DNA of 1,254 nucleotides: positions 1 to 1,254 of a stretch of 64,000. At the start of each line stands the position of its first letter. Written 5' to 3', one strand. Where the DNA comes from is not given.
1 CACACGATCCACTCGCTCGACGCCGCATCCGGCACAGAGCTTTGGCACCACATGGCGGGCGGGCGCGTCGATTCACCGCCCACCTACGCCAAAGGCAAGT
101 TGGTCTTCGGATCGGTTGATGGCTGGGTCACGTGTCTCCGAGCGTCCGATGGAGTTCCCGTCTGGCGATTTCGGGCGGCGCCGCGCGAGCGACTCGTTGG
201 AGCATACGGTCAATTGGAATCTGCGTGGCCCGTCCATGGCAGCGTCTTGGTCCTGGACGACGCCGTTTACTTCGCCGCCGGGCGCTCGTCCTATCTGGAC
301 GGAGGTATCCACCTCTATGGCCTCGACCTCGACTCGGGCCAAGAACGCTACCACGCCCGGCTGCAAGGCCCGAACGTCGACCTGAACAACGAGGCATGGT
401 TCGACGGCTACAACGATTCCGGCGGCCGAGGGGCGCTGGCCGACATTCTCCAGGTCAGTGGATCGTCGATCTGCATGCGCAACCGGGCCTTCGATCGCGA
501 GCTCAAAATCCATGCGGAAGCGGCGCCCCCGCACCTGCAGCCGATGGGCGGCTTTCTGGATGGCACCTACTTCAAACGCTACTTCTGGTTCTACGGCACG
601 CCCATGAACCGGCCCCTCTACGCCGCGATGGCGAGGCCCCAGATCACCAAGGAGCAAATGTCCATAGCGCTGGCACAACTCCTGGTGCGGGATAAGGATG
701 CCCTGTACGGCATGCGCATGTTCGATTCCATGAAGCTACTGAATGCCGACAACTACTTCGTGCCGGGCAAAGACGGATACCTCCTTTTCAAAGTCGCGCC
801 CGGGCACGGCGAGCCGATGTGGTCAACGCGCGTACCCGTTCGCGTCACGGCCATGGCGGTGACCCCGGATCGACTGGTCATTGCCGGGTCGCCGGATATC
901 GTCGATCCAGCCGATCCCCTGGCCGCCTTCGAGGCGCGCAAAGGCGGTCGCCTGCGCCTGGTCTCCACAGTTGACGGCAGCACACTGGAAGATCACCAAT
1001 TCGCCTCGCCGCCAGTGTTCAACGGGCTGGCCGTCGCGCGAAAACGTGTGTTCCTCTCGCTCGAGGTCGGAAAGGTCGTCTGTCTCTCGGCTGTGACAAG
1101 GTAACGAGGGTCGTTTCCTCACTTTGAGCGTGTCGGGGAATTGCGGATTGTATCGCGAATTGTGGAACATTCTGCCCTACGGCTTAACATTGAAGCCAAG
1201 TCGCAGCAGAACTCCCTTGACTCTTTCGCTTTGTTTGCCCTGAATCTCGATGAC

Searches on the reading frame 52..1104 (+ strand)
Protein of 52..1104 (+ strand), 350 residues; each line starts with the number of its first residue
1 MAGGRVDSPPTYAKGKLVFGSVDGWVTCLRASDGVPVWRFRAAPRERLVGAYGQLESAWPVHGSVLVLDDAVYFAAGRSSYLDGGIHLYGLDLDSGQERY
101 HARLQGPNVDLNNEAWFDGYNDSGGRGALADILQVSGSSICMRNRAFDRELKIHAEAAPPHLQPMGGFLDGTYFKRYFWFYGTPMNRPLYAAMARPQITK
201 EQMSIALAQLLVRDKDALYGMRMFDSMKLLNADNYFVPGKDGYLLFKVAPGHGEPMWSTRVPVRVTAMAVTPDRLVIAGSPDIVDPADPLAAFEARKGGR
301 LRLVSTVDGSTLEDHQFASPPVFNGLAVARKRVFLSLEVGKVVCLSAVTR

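Call 30: search_protein_families(library=pfam, proteins=[window:52-1104:+], max_evalue=0.001)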
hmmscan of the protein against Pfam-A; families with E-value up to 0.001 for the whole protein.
window:52-1104:+ (350 aa): 2 families
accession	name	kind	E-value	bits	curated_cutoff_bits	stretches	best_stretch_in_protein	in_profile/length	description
PF13360.13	PQQ_2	-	2.5e-07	31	27.6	1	5-108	64-150/233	Outer membrane protein assembly factor BamB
PF13570.13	Beta-prop_ACSF4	-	5.8e-05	23.1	133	0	4-42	49-89/329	Beta-alanine-activating enzyme, beta-propeller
